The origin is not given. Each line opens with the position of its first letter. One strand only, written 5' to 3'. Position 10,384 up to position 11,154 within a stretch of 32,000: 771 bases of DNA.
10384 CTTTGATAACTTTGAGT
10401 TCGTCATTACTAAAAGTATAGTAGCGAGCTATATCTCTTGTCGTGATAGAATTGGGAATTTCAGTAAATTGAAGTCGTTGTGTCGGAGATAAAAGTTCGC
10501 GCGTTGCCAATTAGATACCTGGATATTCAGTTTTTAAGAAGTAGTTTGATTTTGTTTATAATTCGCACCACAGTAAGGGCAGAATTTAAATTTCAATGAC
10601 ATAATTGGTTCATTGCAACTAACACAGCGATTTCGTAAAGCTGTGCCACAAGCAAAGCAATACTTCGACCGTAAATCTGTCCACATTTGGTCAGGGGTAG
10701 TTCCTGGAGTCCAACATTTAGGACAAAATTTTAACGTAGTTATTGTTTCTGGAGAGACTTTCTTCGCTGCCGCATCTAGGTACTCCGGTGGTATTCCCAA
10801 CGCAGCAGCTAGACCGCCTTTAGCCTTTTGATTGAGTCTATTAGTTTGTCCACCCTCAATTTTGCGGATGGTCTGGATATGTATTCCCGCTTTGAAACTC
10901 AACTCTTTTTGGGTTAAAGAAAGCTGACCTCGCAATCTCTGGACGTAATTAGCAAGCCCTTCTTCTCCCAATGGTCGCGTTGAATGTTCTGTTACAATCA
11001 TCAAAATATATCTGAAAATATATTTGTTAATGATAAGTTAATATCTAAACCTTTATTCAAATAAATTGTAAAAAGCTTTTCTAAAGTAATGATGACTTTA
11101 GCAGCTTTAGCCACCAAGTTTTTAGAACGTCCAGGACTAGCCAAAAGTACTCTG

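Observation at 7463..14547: Intact 7.1-kb Tn3-family transposon with 38-bp IRs and a perfect 5-bp target duplication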

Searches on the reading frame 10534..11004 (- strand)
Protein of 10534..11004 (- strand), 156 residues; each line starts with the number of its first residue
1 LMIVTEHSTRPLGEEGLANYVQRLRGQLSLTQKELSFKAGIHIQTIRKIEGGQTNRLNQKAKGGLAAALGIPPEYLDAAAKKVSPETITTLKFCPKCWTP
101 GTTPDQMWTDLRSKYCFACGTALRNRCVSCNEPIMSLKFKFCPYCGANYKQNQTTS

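Call 6: search_protein_families(library=pfam, proteins=[window:10534-11004:-], max_evalue=0.01)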
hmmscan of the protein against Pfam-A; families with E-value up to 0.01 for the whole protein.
window:10534-11004:- (156 aa): 8 families
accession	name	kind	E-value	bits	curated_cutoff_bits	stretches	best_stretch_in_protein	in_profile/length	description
PF12773.13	DZR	-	6.2e-12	45.9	27.3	1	94-146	1-45/45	Double zinc ribbon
PF01381.28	HTH_3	-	1.3e-07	31.9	23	1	22-76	2-55/55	Helix-turn-helix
PF13560.12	HTH_31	-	6.6e-05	23.6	27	1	17-77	2-62/64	Helix-turn-helix domain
PF13240.11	Zn_Ribbon_1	-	8.6e-05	22.6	25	1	127-147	2-21/23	zinc-ribbon domain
PF12844.13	HTH_19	-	0.00014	22.1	30.2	1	23-76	6-58/64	Helix-turn-helix domain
PF23137.1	HVO_0758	-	0.0033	17.7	27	0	116-151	23-54/55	HVO_0758 mu-protein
PF08772.16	Zn_ribbon_NOB1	-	0.0035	17.9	24.9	0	126-148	10-32/72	Nin one binding (NOB1) Zn-ribbon like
PF20432.4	Xre-like-HTH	-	0.0098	16.6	25.8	0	18-60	12-53/63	Antitoxin Xre-like helix-turn-helix domain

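Call 30: search_protein_families(library=ncbifam, proteins=[window:10534-11004:-], max_evalue=0.01)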
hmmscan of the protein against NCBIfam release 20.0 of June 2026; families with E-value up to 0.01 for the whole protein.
window:10534-11004:- (156 aa): 4 families
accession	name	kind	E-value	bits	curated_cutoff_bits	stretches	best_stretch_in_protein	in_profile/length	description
TIGR03070.1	couple_hipB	subfamily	5.6e-08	32.6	71.65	1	17-55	3-41/58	type II toxin-antitoxin system Y4mF family antitoxin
NF041951.1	phage_RstR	subfamily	0.00097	19.4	80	1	19-86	5-71/108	RstR family transcriptional repressor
NF041912.1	HVO_0758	equivalog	0.001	18.9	70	0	116-151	23-54/55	HVO_0758 family zinc finger protein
NF007271.0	PRK09726.1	equivalog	0.0024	17.8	79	1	16-51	12-47/88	type II toxin-antitoxin system antitoxin HipB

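Call 31: search_protein_families(library=phrogs, proteins=[window:10534-11004:-], max_evalue=0.01)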
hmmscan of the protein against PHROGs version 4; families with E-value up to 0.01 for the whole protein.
window:10534-11004:- (156 aa): 9 families
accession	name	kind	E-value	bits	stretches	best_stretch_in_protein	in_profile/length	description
phrog_5823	-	transcription regulation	3.8e-06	27.3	1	17-79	7-69/404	transcriptional regulator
phrog_4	-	transcription regulation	3.8e-05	23.8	1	17-79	137-194/400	transcriptional repressor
phrog_2967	-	transcription regulation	8.5e-05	23.2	1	18-84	12-77/225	transcriptional regulator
phrog_7241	-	transcription regulation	0.00021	22.4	1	20-77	65-121/122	transcriptional regulator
phrog_8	-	transcription regulation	0.00032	21.3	1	22-77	164-216/346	transcriptional regulator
phrog_2439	-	transcription regulation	0.00072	19.5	1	22-86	13-76/367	transcriptional regulator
phrog_19315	-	unknown function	0.0024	18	1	109-148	267-310/348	-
phrog_10714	-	unknown function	0.0036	18.5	0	126-148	75-98/109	-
phrog_4030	-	unknown function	0.0062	17.7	0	136-151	64-79/85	-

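Call 46: find_homologous_proteins(query=window:10534-11004:-, max_evalue=0.00001)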
Query window:10534-11004:- (156 aa): 154 proteins with E <= 0.00001 among 353 candidates; the best 120 are listed.
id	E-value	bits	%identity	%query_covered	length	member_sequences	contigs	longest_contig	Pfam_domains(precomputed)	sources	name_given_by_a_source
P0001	2.3e-101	354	99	99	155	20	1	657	PF12773.14,PF01381.29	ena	-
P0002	5.4e-101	353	99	99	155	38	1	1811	PF12773.14,PF01381.29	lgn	-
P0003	9.9e-101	352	99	99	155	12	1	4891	PF12773.14,PF01381.29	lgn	-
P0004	2.0e-100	351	98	99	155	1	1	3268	PF12773.14,PF01381.29,PF13560.13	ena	-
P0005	2.4e-100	351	98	99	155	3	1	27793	PF12844.14,PF12773.14,PF01381.29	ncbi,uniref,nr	ncbi:zinc ribbon domain-containing protein [Nostoc sp. FACHB-133]|uniref:double zinc ribbon domain-c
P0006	2.9e-100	351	99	99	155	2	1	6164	PF12773.14,PF01381.29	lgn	-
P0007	4.2e-100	350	98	99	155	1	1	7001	PF12773.14,PF01381.29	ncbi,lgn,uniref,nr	ncbi:zinc ribbon domain-containing protein [Nostoc sp. S13]|uniref:double zinc ribbon domain-contain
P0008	2.9e-99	348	97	99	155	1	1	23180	PF12773.14,PF01381.29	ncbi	ncbi:MAG: double zinc ribbon domain-containing protein [Nostoc sp.]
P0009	6.1e-98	343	98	97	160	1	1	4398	PF12773.14,PF01381.29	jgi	jgi:DNA-binding XRE family transcriptional regulator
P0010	1.9e-97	342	95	99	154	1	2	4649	PF12773.14,PF01381.29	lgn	-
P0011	9.1e-97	339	95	99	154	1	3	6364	PF12773.14,PF01381.29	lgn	-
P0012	1.3e-95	336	93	99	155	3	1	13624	PF12773.14,PF01381.29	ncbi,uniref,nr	ncbi:zinc ribbon domain-containing protein [Nostoc punctiforme FACHB-252]|uniref:Zinc ribbon domain-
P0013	1.3e-95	336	94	99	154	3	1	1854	PF12773.14,PF01381.29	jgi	jgi:DNA-binding XRE family transcriptional regulator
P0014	5.4e-94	330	92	99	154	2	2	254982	PF12773.14,PF01381.29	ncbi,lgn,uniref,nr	ncbi:XRE family transcriptional regulator (plasmid) [Anabaenopsis circularis NIES-21]|uniref:XRE fam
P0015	1.1e-93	329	91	99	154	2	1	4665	PF12773.14,PF01381.29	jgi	jgi:DNA-binding XRE family transcriptional regulator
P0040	2.2e-66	241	70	97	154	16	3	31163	PF12773.14,PF01381.29,PF13560.13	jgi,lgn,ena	jgi:DNA-binding XRE family transcriptional regulator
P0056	3.9e-63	230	68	97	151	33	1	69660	PF12773.14,PF01381.29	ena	-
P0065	3.2e-58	214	61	97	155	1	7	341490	PF12773.14,PF01381.29,PF13560.13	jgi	jgi:DNA-binding XRE family transcriptional regulator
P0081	6.2e-55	204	60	96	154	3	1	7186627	PF12773.14,PF01381.29,PF13560.13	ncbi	ncbi:MAG: zinc ribbon domain-containing protein [Leptolyngbya sp. BL-A-14]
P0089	6.9e-54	200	60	96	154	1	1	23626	PF12773.14,PF01381.29,PF13560.13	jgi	jgi:DNA-binding XRE family transcriptional regulator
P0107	3.1e-51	192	59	96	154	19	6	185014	PF12773.14,PF01381.29,PF13560.13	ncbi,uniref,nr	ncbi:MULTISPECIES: helix-turn-helix domain-containing protein [Cyanophyceae]|uniref:helix-turn-helix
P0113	1.4e-50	189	58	91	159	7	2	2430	PF12773.14,PF01381.29,PF06527.17,PF13560.13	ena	-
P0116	5.8e-50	187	57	96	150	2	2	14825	PF12773.14,PF01381.29,PF06527.17,PF13560.13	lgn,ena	-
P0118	1.4e-49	186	58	90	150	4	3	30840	PF12773.14,PF01381.29,PF13560.13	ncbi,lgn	ncbi:MAG TPA: zinc ribbon domain-containing protein [Leptolyngbyaceae cyanobacterium]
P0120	1.7e-49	186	57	91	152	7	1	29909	PF13240.12,PF12773.14,PF01381.29,PF13560.13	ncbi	ncbi:MAG: zinc ribbon domain-containing protein [Cyanobacteria bacterium P01_E01_bin.45]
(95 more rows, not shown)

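Call 48: find_encoding_contigs(protein=P0107, flank=6000, max_places=6)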
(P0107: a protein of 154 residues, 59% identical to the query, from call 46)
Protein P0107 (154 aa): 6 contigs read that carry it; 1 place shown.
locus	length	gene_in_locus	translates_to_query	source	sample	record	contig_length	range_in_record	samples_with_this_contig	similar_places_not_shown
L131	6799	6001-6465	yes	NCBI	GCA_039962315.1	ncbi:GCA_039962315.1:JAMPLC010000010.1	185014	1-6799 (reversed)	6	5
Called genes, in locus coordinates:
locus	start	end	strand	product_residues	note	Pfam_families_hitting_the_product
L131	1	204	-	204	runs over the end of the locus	PF01656:CbiA, PF07015:VirC1 (faint), PF13614:AAA_31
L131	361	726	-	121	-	PF10639:TMEM234 (weak), PF00892:EamA (weak)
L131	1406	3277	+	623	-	PF09299:Mu-transpos_C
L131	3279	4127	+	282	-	PF05621:TniB, PF13401:AAA_22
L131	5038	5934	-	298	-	PF22022:Phage_int_M (weak), PF00589:Phage_integrase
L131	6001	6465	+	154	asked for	PF13560:HTH_31 (weak), PF01381:HTH_3, PF12773:DZR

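Call 49: find_encoding_contigs(protein=P0081, flank=6000, max_places=3)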
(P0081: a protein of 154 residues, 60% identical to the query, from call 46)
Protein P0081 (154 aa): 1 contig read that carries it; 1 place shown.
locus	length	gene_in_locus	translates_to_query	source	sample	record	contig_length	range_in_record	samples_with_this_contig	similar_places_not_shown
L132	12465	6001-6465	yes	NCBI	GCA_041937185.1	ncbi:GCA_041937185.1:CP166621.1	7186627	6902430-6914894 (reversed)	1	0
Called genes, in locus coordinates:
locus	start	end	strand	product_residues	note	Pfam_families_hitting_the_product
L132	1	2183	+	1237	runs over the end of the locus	PF13365:Trypsin_2, PF05729:NACHT, PF24885:TPR_NPHP3, PF13424:TPR_12, PF13424:TPR_12, PF13374:TPR_10, PF13424:TPR_12, PF24885:TPR_NPHP3, +12 more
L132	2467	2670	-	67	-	-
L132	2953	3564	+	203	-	-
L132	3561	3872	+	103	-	-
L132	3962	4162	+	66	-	-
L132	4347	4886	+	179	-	PF14024:DUF4240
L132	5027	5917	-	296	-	PF22022:Phage_int_M (weak), PF00589:Phage_integrase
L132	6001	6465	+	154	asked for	PF13560:HTH_31 (weak), PF01381:HTH_3, PF12773:DZR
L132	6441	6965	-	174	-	PF06527:TniQ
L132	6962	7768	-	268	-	PF05621:TniB, PF13401:AAA_22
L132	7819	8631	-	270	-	PF05621:TniB, PF13401:AAA_22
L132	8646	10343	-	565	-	PF13384:HTH_23, PF13518:HTH_28 (weak), PF13551:HTH_29, PF13565:HTH_32, PF00665:rve (weak), PF09299:Mu-transpos_C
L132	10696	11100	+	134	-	PF10579:Rapsyn_N (weak), PF07719:TPR_2 (faint), PF13424:TPR_12, PF00515:TPR_1 (weak), PF13374:TPR_10 (weak)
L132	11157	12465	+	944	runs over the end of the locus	PF14938:SNAP (weak), PF13424:TPR_12, PF00515:TPR_1, PF17874:TPR_MalT (weak), PF13424:TPR_12, PF13424:TPR_12, PF13424:TPR_12, PF12770:CHAT, +19 more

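Call 50: find_encoding_contigs(protein=P0065, flank=6000, max_places=3)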
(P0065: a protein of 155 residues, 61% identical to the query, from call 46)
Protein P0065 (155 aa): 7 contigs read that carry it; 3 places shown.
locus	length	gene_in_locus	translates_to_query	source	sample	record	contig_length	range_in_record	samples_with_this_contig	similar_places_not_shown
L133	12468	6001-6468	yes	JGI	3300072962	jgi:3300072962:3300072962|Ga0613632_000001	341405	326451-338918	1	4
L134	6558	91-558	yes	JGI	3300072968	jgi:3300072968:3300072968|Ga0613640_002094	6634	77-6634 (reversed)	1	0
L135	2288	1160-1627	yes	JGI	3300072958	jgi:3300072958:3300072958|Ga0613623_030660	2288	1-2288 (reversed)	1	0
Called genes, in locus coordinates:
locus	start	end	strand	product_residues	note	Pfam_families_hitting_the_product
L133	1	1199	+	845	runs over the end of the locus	PF12770:CHAT, PF13428:TPR_14 (faint), PF00515:TPR_1 (faint), PF07719:TPR_2 (faint), PF13181:TPR_8 (faint), PF13431:TPR_17 (faint), PF13414:TPR_11 (weak), PF13432:TPR_16 (weak), +2 more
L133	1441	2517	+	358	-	PF00078:RVT_1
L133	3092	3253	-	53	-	-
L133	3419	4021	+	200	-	-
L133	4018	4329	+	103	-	-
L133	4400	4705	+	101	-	-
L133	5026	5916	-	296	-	PF13495:Phage_int_SAM_4 (faint), PF22022:Phage_int_M (weak), PF00589:Phage_integrase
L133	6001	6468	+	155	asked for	PF13560:HTH_31 (weak), PF01381:HTH_3, PF12773:DZR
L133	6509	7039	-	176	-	PF06527:TniQ (weak)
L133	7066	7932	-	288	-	PF05621:TniB, PF13401:AAA_22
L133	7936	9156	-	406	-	PF09299:Mu-transpos_C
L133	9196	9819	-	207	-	-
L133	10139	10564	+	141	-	PF01609:DDE_Tnp_1, PF13586:DDE_Tnp_1_2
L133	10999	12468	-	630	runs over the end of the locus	PF00069:Pkinase, PF06439:3keto-disac_hyd (weak)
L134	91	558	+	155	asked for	PF13560:HTH_31 (weak), PF01381:HTH_3, PF12773:DZR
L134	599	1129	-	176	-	PF06527:TniQ (weak)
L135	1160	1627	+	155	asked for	PF13560:HTH_31 (weak), PF01381:HTH_3, PF12773:DZR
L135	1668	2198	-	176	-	PF06527:TniQ (weak)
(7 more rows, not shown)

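Call 51: find_encoding_contigs(protein=P0120, flank=6000, max_places=3)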
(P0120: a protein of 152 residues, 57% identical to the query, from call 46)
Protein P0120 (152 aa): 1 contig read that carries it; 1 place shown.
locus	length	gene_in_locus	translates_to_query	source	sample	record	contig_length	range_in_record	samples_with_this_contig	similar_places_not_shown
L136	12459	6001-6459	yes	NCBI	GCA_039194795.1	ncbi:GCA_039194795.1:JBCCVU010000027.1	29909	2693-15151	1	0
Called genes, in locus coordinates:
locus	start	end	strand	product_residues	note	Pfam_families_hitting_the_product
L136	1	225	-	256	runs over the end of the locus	-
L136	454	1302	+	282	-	PF00590:TP_methylase, PF23016:RsmI_C (weak)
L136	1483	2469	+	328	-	PF00490:ALAD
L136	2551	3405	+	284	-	PF00561:Abhydrolase_1, PF05057:DUF676 (weak), PF12146:Hydrolase_4, PF12697:Abhydrolase_6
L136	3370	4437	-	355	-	PF00953:Glycos_transf_4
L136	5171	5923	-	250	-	PF00589:Phage_integrase (weak)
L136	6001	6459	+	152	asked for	PF13560:HTH_31, PF01381:HTH_3, PF13240:Zn_Ribbon_1 (faint), PF12773:DZR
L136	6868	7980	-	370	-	-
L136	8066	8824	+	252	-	PF04250:DUF429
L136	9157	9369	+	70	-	-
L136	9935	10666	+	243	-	-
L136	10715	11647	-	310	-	-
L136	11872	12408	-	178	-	PF00582:Usp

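Call 62: search_solved_structures(query=window:10534-11004:-, max_evalue=0.01)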
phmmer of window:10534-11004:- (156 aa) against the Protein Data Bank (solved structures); distinct sequences matched with E-value up to 0.01: 4.
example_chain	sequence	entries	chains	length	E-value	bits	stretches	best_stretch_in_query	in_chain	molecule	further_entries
1zug_A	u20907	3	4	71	0.0022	21.4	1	18-81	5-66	PHAGE 434 CRO PROTEIN | REGULATORY PROTEIN CRO | PROTEIN (434 CRO)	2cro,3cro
1r63_A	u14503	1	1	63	0.0027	21.1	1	18-76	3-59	REPRESSOR PROTEIN FROM BACTERIOPHAGE 434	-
1per_L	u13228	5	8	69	0.0028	21.1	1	18-76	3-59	PROTEIN (434 REPRESSOR) | 434 REPRESSOR | REPRESSOR PROTEIN CI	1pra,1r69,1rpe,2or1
1sq8_A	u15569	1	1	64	0.0094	19.3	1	21-76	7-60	dh434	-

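Call 81: search_protein_families(library=padloc, proteins=[window:10534-11004:-], max_evalue=0.1)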
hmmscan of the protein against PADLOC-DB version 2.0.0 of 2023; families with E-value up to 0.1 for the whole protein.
window:10534-11004:- (156 aa): 8 families
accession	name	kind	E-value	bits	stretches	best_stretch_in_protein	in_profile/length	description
PDLC02926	HTH_VI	-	2.8e-05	22.3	1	18-78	3-62/92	-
PDLC03953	RmrA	-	0.00016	19.1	1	21-88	10-76/373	-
PDLC03949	RmrA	-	0.00035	17.6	1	25-84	11-70/363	-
PDLC03946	RmrA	-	0.00037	17.3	1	25-80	11-65/357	-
PDLC01736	TniQ_IF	-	0.0029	14.9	1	92-154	126-190/400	TniQ_1_I-F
PDLC03665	Control_protein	-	0.0068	14.7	1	18-76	10-68/77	control protein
PDLC04142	capH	-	0.0092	15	1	17-76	7-65/103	capH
PDLC03669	Control_protein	-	0.02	13.2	1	25-54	18-47/96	control protein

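Call 88: find_encoding_contigs(protein=P0056, flank=6000, max_places=2)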
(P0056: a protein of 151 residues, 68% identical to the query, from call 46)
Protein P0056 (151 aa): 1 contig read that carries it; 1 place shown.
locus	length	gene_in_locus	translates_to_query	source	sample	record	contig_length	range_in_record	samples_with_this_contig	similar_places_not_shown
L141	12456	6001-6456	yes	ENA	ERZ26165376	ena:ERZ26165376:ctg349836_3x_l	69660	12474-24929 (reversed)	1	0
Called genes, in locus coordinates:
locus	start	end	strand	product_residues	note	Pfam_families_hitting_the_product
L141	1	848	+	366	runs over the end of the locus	-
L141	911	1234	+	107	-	-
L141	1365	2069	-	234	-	-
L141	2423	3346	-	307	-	PF01370:Epimerase, PF13460:NAD_binding_10, PF22917:PRISE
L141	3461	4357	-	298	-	PF08240:ADH_N, PF00107:ADH_zinc_N, PF13602:ADH_zinc_N_2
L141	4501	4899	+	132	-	PF01638:HxlR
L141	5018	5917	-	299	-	PF00589:Phage_integrase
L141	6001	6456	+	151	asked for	PF01381:HTH_3 (faint), PF12773:DZR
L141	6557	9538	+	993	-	PF13700:DUF4158, PF01526:DDE_Tnp_Tn3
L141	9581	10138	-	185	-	PF01612:DNA_pol_A_exo1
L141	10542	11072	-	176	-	PF12599:DUF3768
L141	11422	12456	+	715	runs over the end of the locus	-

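Call 89: find_encoding_contigs(protein=P0040, flank=6000, max_places=2)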
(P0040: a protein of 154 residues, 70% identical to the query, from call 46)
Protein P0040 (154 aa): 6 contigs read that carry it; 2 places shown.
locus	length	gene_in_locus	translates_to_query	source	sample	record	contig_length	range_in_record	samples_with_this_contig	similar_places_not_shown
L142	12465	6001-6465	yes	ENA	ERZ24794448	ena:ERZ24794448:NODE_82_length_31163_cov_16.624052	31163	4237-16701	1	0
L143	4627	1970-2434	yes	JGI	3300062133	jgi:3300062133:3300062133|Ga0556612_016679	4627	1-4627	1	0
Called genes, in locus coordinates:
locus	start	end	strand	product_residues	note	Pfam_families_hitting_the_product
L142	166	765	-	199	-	-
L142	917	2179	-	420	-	PF27288:Alr2735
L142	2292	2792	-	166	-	-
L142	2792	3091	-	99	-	-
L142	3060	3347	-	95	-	-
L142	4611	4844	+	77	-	-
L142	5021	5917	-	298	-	PF00589:Phage_integrase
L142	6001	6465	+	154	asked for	PF13560:HTH_31 (weak), PF01381:HTH_3, PF12773:DZR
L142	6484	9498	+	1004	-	PF13700:DUF4158, PF01526:DDE_Tnp_Tn3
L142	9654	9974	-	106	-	-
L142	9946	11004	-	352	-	PF04307:YdjM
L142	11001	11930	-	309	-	PF13191:AAA_16 (weak), PF13401:AAA_22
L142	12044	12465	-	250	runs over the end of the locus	-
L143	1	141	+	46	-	?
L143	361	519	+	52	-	-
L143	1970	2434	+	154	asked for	PF13560:HTH_31 (weak), PF01381:HTH_3, PF12773:DZR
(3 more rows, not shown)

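Call 90: find_encoding_contigs(protein=P0089, flank=6000, max_places=2)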
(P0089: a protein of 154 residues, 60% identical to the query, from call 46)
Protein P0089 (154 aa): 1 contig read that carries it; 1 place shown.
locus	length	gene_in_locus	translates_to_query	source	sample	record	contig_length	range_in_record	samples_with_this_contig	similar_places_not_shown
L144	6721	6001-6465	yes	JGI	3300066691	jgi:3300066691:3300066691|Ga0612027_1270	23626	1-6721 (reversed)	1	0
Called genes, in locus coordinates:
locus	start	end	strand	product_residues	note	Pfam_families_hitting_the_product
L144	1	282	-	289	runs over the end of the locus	PF05621:TniB, PF13401:AAA_22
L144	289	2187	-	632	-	-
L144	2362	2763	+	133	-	-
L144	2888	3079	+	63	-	-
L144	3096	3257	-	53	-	-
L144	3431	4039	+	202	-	-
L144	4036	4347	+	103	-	-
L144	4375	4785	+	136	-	-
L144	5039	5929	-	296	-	PF22022:Phage_int_M (weak), PF00589:Phage_integrase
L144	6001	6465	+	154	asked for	PF13560:HTH_31, PF01381:HTH_3, PF12773:DZR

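Call 91: find_encoding_contigs(protein=P0118, flank=6000, max_places=2)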
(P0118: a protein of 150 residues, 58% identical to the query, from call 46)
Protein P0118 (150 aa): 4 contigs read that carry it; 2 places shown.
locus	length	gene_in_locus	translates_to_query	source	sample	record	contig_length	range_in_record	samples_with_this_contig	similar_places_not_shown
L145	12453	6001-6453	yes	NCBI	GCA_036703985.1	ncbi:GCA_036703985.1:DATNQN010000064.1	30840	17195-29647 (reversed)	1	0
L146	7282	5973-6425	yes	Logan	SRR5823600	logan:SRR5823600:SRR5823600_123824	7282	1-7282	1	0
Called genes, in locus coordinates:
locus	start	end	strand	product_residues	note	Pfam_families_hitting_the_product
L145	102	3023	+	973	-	PF26355:HTH_VMAP-M9, PF03781:FGE-sulfatase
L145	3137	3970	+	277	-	PF03781:FGE-sulfatase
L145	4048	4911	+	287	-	PF03781:FGE-sulfatase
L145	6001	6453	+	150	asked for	PF13560:HTH_31, PF01381:HTH_3, PF12773:DZR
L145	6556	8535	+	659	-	PF00270:DEAD, PF04851:ResIII, PF00271:Helicase_C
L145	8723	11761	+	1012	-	PF00353:HemolysinCabind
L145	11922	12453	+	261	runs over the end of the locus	PF00353:HemolysinCabind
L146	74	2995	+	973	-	PF26355:HTH_VMAP-M9, PF03781:FGE-sulfatase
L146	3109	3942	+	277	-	PF03781:FGE-sulfatase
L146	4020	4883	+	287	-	PF03781:FGE-sulfatase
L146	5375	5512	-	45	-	-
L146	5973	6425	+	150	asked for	PF13560:HTH_31, PF01381:HTH_3, PF12773:DZR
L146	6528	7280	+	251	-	?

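Call 100: predict_structure(alignment_id=A1)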
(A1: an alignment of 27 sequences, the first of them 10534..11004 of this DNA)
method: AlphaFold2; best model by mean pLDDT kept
length: 156 residues; sequences in the alignment: 27
mean_pLDDT: 78.0   pTM: 0.52
mean pLDDT of the five models: 78.0, 77.6, 75.0, 74.9, 74.3
residues with pLDDT >= 90: 9; 70-90: 122; 50-70: 16; < 50: 9
segments of 3 or more residues with pLDDT < 50: 1-5, 153-156
pLDDT, mean of each block of 10 residues (from residue 1): 51 80 88 90 89 80 84 81 62 83 73 82 85 78 82 48
secondary structure, 60 per line:
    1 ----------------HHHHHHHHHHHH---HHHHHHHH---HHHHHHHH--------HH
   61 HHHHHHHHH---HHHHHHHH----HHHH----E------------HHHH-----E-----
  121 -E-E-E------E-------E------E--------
elements in order: H17-28 H32-39 H43-50 H59-69 H73-80 H85-88 H106-109
